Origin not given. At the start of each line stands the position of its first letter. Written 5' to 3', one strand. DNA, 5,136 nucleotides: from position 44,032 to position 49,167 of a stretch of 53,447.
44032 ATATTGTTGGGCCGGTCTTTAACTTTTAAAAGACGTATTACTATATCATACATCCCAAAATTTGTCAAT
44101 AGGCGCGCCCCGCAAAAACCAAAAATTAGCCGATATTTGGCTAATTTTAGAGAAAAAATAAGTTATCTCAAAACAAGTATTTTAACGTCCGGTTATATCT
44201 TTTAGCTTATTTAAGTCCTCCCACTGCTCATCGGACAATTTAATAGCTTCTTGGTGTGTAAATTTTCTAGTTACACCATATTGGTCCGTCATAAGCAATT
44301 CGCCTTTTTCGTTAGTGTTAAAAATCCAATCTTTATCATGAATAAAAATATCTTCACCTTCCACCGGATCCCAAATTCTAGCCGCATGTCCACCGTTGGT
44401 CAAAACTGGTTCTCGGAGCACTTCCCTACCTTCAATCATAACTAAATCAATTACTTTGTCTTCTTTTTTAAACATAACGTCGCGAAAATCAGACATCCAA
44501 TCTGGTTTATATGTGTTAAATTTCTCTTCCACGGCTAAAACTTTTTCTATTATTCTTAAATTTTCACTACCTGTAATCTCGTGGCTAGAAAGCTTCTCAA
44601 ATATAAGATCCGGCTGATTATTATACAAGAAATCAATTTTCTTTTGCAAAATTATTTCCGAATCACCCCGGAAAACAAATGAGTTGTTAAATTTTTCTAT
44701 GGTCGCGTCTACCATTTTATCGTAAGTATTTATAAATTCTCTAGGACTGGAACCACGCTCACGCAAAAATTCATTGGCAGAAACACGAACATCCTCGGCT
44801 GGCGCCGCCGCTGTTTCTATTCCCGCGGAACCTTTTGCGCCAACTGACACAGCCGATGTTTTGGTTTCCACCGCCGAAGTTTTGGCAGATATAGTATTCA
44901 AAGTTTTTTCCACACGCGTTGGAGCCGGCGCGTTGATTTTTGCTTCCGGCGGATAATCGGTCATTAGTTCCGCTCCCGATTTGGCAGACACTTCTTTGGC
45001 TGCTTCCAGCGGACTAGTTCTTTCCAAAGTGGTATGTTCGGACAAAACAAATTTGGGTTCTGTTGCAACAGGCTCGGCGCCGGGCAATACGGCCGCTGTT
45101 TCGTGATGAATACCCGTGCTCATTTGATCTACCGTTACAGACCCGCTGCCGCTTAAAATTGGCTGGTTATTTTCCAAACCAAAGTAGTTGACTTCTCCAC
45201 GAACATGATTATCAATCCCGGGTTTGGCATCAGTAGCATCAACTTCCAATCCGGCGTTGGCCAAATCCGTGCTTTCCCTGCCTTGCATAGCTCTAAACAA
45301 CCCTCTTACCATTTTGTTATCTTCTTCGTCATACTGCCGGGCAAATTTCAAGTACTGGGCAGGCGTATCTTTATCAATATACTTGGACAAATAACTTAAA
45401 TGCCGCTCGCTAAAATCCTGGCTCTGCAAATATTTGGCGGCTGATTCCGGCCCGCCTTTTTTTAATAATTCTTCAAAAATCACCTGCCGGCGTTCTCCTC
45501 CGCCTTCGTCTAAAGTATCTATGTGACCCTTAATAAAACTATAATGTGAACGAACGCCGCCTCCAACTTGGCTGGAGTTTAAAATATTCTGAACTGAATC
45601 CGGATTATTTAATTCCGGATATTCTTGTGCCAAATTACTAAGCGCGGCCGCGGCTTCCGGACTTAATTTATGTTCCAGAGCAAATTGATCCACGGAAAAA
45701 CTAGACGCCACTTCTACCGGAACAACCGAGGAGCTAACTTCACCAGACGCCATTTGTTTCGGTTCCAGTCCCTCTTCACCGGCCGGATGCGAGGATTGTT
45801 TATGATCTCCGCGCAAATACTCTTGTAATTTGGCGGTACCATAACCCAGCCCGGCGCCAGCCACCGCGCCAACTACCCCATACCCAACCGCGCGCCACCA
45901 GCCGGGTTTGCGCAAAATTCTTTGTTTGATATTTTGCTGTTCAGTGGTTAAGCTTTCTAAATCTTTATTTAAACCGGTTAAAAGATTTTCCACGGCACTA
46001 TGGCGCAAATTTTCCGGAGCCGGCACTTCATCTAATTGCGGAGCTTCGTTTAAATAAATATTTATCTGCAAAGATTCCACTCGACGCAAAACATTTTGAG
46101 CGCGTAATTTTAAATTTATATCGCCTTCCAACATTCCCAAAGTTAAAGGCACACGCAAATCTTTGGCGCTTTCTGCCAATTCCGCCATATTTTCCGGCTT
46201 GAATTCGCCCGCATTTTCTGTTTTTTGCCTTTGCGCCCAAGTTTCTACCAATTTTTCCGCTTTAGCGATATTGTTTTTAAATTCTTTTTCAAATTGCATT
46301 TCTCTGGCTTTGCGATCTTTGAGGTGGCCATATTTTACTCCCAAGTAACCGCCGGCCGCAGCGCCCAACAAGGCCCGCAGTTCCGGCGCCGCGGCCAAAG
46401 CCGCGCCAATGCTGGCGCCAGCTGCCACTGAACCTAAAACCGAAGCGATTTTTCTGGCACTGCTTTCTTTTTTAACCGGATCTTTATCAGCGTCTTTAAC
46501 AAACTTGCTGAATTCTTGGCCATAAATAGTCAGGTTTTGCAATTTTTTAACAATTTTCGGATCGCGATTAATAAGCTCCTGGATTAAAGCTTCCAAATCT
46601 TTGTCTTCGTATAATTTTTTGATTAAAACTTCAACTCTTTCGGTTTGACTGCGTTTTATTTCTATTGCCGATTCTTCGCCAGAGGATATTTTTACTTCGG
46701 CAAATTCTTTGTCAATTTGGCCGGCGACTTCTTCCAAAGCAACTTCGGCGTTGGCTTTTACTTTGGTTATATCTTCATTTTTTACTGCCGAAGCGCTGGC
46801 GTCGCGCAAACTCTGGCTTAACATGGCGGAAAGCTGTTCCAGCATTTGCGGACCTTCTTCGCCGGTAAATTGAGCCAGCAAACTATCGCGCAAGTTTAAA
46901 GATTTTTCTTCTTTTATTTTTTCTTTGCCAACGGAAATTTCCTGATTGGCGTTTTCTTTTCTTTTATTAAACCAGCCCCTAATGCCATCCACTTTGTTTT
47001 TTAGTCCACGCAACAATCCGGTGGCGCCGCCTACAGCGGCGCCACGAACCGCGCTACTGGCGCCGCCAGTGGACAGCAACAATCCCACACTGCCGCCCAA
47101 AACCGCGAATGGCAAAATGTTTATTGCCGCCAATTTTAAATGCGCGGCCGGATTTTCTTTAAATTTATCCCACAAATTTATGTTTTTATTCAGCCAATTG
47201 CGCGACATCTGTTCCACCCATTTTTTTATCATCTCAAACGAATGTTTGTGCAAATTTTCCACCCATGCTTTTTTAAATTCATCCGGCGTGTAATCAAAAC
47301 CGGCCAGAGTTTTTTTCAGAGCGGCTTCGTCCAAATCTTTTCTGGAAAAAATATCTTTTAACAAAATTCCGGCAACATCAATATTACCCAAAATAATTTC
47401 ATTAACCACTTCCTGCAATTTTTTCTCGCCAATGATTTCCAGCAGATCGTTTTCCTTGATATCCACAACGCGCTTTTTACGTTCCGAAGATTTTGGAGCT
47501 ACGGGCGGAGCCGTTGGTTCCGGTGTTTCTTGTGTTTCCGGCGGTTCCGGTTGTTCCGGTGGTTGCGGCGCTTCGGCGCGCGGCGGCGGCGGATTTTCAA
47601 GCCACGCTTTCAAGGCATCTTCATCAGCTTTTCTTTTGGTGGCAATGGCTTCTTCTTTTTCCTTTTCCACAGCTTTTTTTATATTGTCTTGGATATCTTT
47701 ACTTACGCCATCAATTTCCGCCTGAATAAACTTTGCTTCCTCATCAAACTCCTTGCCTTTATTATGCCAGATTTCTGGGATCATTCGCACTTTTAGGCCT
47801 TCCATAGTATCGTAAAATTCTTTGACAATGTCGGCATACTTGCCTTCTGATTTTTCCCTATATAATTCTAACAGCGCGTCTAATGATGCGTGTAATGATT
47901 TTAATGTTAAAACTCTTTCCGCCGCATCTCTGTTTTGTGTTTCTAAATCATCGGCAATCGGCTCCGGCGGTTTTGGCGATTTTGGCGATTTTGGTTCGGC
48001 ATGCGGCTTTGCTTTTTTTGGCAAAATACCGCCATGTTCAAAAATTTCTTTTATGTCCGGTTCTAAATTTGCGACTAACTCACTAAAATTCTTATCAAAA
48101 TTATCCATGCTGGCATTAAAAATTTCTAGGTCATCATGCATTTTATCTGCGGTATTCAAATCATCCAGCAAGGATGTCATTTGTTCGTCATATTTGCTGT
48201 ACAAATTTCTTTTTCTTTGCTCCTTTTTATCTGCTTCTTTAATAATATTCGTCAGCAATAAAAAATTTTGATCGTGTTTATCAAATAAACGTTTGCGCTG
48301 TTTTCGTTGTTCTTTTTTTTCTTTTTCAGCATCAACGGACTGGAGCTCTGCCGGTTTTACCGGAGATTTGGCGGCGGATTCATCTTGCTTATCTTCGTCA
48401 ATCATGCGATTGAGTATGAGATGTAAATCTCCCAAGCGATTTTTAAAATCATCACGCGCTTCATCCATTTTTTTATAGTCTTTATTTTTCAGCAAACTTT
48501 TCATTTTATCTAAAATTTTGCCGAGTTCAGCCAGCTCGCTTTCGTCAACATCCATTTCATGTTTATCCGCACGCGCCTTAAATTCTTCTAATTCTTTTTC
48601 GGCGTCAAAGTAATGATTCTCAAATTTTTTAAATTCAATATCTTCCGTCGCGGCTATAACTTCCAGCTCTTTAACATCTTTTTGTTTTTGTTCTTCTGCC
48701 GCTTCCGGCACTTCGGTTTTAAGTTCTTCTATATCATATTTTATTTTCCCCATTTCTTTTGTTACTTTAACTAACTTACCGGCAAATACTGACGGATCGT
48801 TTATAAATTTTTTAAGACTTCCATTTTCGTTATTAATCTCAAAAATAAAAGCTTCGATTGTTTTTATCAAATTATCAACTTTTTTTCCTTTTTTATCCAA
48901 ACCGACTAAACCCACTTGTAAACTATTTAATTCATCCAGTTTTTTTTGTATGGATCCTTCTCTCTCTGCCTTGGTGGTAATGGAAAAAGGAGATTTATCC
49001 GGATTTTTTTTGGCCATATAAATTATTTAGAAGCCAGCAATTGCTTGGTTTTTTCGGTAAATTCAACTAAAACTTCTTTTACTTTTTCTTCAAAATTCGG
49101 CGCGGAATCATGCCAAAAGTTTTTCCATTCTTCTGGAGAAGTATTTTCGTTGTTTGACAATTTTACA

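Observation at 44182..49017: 1611-aa giant protein with coiled-coil N-terminal half, Pro-rich linkers and three Gly/Ala-zipper hydrophobic hairpins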

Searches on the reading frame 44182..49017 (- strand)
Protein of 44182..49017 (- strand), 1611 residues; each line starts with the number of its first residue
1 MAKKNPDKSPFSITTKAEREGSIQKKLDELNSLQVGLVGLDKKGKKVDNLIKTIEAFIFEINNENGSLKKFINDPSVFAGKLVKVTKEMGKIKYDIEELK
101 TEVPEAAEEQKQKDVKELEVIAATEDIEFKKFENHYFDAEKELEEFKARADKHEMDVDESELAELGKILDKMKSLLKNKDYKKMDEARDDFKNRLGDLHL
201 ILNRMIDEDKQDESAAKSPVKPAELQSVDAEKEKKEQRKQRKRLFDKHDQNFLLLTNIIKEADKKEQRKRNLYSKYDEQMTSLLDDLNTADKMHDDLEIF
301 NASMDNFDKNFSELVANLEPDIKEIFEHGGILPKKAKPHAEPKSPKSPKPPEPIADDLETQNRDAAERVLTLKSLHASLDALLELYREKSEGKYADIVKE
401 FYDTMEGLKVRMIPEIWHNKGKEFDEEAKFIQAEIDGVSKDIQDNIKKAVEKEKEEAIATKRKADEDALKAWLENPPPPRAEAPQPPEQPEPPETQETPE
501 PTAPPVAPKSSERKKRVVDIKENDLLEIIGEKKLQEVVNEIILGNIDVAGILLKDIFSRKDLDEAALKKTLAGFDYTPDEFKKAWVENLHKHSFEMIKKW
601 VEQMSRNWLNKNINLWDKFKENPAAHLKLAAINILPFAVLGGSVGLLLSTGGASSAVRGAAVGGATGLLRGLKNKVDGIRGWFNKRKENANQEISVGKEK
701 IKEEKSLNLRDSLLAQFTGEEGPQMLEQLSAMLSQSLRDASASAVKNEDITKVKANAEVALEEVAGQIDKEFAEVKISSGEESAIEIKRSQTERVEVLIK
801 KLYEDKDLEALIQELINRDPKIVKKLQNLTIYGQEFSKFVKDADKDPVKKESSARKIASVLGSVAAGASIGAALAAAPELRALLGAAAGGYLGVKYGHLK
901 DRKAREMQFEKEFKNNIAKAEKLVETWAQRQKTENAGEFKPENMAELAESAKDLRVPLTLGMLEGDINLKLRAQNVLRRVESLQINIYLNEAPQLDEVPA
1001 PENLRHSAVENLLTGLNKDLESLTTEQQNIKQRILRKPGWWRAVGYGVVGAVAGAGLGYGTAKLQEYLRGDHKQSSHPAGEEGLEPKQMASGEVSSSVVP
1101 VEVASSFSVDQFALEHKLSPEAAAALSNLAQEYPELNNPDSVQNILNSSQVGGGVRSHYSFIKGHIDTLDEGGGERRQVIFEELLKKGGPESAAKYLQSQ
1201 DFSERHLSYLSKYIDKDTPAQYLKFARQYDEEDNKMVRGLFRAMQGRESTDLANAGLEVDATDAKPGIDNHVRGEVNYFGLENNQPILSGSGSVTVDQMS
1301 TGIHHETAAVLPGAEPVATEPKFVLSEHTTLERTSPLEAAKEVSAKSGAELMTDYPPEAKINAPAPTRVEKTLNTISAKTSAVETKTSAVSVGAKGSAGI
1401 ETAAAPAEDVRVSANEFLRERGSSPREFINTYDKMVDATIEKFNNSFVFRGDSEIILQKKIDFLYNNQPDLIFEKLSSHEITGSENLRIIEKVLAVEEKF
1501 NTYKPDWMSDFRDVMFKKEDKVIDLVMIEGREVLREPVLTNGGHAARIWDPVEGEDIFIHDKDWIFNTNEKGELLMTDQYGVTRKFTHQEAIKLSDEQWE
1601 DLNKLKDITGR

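Call 5: search_protein_families(library=pfam, proteins=[window:44182-49017:-], max_evalue=1)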
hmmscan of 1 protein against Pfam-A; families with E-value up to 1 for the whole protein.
window:44182-49017:- (1611 aa): 0 families
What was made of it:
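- On Pfam/NCBIfam glycine-zipper families (Gly-zipper_Omp, Gly-zipper_YMGG, Rick_17kDa_Anti, YiaD_Gzip_OmpA): No Pfam family at E <= 1 (call 5).
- No trafficking domain such as LXG or PAAR was found (call 5), and no immunity-like gene was identified.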

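Call 11: find_homologous_proteins(query=window:44182-49017:-, max_evalue=0.001)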
Query window:44182-49017:- (1611 aa): 1 proteins with E <= 0.001 among 8000 candidates.
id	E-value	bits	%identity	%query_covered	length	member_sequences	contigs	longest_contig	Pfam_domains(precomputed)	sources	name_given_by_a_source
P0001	0.0e+0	3541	100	100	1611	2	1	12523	-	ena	-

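Call 12: search_solved_structures(query=window:44182-49017:-, max_evalue=1)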
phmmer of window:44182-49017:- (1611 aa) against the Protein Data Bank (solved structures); distinct sequences matched with E-value up to 1: 2.
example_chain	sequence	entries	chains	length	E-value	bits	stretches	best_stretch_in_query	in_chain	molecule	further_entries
8ed4_I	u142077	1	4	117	0.26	12.1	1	851-958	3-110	C-type cytochrome c552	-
7pkq_p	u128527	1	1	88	0.91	10.3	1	306-350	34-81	bS16m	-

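Call 15: find_encoding_contigs(protein=P0001, flank=10000)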
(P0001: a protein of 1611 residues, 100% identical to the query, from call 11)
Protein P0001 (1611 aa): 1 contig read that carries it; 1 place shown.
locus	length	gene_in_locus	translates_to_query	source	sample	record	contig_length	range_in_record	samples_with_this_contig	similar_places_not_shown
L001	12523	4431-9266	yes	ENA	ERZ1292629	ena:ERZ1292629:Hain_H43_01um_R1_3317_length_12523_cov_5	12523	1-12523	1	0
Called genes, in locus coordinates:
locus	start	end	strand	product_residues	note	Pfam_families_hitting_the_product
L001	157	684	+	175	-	-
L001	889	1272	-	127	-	-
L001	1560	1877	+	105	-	-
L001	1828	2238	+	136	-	-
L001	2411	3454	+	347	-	-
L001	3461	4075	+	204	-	PF02706:Wzz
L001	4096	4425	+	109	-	PF18908:DUF5663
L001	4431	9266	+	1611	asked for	-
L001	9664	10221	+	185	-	-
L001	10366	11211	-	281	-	-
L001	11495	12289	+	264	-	-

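Call 17: search_protein_families(library=phrogs, proteins=[window:44182-49017:-], max_evalue=0.1)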
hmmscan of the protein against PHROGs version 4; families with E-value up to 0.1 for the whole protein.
window:44182-49017:- (1611 aa): 0 families

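Call 18: search_protein_families(library=ncbifam, proteins=[window:44182-49017:-], max_evalue=0.1)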
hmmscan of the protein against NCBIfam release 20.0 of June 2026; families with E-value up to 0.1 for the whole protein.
window:44182-49017:- (1611 aa): 1 family
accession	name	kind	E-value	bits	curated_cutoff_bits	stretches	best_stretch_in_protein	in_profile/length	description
NF053611.1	YiaD_Gzip_OmpA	equivalog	0.0011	18.8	175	1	853-911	23-82/206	YiaD family glycine zipper/OmpA-like lipoprotein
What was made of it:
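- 46336..46449 (-): Hydrophobic segment 2 (aa 857-894): a glycine-zipper helix-break-helix. The break is at A876-A877, before Pro878. R881, G889 and G893 are invariant or nearly invariant. There is a weak NCBIfam YiaD glycine-zipper hit (call 18).
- On Polymorphic glycine-zipper toxins (LXG/T7SS, T6SS, Cdz): No Pfam or NCBIfam hit in aa 1-509 (calls 5, 18).
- Closest known: Glycine-zipper 2-TM hairpin proteins. Different: No family HMM reaches threshold (calls 5, 18).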

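Call 33: search_protein_families(library=pfam, alignment_id=A1, max_evalue=0.001)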
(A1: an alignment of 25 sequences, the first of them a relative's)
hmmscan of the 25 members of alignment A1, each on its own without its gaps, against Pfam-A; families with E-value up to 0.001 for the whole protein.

A. member 1, P0001 (1611 aa): 0 families

B. families by the number of members that match (of 25 scanned): 4 families
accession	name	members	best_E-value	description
PF13672.11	PP2C_2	2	1.7e-06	Protein phosphatase 2C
PF00481.26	PP2C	2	2.9e-06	Protein phosphatase 2C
PF21663.2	WipA_Phos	1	1.9e-15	WipA-like, phosphatase domain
PF25764.1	KIF21A_4th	1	4.3e-06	KIF21A-like domain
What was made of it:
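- On Giant CPR adhesins (Vampirococcus-type): Only PP2C, WipA_Phos and KIF21A_4th were found in 25 relatives (calls 5, 33).
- The PP2C domains of relatives are usually cytoplasmic enzymes (call 33; general knowledge). One of 25 relatives carries a WipA-like phosphatase domain and 2 of 25 carry PP2C domains; WipA is a Legionella effector (general knowledge) (call 33).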

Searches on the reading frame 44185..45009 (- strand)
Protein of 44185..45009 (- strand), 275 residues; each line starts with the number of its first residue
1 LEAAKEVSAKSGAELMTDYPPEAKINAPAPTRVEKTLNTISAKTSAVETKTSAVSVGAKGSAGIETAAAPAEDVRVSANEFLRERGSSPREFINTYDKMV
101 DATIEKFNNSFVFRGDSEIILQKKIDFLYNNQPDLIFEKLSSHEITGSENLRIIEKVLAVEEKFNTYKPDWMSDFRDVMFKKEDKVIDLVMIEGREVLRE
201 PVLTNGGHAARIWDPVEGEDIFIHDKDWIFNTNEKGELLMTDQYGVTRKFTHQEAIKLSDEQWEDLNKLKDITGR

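Call 26: find_homologous_proteins(query=window:44185-45009:-, max_evalue=0.01)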
Query window:44185-45009:-: 1008 candidates shared short words with the query, none scored E <= 0.01.
